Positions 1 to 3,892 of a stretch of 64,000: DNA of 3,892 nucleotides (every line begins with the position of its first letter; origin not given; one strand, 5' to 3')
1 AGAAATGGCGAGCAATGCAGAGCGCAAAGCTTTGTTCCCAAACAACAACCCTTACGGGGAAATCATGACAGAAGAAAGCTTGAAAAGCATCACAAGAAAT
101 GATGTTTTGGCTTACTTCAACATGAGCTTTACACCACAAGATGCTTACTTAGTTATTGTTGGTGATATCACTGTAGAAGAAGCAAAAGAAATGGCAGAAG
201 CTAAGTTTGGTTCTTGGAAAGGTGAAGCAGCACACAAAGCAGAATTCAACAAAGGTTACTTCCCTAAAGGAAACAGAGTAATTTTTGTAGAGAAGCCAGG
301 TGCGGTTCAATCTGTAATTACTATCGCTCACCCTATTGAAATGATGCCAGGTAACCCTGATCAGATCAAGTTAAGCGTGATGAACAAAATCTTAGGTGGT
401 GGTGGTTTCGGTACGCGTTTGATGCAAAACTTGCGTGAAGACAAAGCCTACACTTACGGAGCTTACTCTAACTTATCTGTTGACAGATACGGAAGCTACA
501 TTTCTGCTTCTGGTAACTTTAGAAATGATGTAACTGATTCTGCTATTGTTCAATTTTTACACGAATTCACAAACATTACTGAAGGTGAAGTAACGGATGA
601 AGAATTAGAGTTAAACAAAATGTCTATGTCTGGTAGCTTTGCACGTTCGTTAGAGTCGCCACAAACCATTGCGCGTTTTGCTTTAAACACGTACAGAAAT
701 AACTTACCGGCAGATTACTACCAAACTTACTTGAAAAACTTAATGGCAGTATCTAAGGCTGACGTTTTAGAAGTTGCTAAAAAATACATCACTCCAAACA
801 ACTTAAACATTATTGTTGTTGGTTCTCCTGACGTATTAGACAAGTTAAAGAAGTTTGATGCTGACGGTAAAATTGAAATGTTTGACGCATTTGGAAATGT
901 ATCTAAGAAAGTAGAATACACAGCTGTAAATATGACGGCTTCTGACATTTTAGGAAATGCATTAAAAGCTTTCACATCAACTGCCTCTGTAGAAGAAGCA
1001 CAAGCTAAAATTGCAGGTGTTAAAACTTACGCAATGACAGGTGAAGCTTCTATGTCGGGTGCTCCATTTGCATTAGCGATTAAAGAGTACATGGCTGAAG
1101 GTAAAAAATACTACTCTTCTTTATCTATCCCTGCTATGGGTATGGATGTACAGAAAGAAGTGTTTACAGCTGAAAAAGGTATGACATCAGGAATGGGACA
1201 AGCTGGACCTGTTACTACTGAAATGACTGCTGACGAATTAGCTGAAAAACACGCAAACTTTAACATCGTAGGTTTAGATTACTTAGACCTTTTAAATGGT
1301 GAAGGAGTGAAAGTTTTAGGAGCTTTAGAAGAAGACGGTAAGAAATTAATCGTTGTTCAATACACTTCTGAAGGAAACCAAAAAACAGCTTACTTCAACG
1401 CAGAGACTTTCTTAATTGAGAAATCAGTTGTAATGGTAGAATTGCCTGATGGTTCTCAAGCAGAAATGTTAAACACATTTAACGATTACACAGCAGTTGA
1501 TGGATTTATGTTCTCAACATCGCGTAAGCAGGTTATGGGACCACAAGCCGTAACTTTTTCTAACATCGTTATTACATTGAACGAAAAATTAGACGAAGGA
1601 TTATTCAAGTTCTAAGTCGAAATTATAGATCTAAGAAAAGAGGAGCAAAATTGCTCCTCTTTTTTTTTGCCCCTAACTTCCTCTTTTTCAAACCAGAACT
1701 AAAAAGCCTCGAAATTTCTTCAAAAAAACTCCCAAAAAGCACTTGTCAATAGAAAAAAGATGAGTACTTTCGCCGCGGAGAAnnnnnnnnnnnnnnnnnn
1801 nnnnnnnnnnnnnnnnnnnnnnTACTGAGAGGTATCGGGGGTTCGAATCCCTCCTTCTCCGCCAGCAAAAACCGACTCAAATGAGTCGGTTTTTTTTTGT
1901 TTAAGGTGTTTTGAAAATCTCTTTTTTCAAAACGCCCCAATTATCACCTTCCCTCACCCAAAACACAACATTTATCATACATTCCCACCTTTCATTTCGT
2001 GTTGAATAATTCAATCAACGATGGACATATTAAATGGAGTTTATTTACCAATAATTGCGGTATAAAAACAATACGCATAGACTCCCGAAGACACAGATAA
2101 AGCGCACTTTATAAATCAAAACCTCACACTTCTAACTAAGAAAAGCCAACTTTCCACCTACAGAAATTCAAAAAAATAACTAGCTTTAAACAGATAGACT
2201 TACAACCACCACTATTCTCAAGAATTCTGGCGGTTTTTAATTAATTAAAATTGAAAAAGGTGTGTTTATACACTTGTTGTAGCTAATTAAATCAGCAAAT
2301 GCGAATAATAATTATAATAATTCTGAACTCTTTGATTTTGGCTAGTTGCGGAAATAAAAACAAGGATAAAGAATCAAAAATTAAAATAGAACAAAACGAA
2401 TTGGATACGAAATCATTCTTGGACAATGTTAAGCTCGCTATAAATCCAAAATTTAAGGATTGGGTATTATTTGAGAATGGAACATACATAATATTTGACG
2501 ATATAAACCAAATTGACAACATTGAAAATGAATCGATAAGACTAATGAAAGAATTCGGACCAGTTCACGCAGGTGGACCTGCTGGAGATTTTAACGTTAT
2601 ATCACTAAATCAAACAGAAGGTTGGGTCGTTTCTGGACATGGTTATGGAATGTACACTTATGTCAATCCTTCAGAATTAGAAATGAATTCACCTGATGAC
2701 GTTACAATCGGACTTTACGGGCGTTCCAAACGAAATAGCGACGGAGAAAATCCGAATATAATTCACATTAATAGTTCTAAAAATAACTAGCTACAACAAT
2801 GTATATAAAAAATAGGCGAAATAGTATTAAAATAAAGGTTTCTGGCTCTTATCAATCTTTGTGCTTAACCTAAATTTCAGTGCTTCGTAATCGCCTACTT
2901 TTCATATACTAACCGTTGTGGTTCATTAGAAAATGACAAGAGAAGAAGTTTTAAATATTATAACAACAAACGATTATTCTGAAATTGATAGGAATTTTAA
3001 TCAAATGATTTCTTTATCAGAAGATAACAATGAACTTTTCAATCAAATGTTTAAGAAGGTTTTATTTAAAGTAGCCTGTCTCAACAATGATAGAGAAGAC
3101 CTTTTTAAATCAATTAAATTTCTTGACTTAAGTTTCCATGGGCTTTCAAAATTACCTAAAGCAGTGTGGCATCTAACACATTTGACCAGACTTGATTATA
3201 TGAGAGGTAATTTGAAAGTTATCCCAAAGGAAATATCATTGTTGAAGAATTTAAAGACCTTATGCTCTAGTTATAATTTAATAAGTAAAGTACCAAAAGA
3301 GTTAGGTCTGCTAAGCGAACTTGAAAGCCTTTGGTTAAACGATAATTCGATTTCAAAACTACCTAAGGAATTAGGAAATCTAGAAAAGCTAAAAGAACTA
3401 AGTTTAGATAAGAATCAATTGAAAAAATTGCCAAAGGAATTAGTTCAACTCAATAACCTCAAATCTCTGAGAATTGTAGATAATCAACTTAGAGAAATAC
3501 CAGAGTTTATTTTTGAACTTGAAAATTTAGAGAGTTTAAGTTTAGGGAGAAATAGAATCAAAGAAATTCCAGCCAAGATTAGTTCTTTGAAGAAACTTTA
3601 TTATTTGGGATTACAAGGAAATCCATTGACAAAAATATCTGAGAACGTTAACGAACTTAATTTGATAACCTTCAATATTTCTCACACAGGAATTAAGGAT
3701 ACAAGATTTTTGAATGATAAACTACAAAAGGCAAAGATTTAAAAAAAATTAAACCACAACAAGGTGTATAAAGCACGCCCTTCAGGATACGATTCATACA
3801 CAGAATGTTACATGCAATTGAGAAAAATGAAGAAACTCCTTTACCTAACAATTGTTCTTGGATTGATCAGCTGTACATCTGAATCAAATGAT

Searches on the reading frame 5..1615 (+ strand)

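Call 78: search_protein_families(library=pfam, proteins=[window:5-1615:+], max_evalue=0.00001)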
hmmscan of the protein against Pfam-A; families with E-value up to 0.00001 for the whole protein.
window:5-1615:+ (536 aa): 1 family
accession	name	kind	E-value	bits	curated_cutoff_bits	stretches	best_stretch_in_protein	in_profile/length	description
PF05193.26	Peptidase_M16_C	-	8.8e-31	107.6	23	1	28-206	1-179/181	Peptidase M16 inactive domain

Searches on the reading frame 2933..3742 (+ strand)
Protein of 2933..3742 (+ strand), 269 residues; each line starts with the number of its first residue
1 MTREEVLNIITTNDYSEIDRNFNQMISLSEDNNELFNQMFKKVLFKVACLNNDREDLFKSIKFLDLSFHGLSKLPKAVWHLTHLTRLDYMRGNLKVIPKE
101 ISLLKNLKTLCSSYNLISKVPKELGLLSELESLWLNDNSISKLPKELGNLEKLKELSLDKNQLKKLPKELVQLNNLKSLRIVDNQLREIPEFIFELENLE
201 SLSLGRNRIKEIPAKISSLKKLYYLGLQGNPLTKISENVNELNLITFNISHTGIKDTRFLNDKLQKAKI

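Call 78: search_protein_families(library=pfam, proteins=[window:2933-3742:+], max_evalue=0.00001)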
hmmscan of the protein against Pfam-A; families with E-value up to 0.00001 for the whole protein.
window:2933-3742:+ (269 aa): 5 families
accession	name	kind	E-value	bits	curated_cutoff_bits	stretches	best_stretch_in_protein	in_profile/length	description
PF23598.1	LRR_14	-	1.2e-25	90.5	40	3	61-156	49-144/353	Leucine-rich repeat region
PF12799.13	LRR_4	-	4.1e-20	71.8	27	2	198-237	2-41/44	Leucine Rich repeats (2 copies)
PF13855.12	LRR_8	-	4.9e-19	68.3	27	2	175-232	2-61/61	Leucine rich repeat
PF00560.39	LRR_1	-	3.2e-09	35.6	20.6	0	130-150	2-23/23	Leucine Rich Repeat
PF23211.1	LRR_LRWD1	-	7.8e-07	29.4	28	0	144-208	35-97/190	Leucine-rich repeat and WD repeat-containing protein 1, LRR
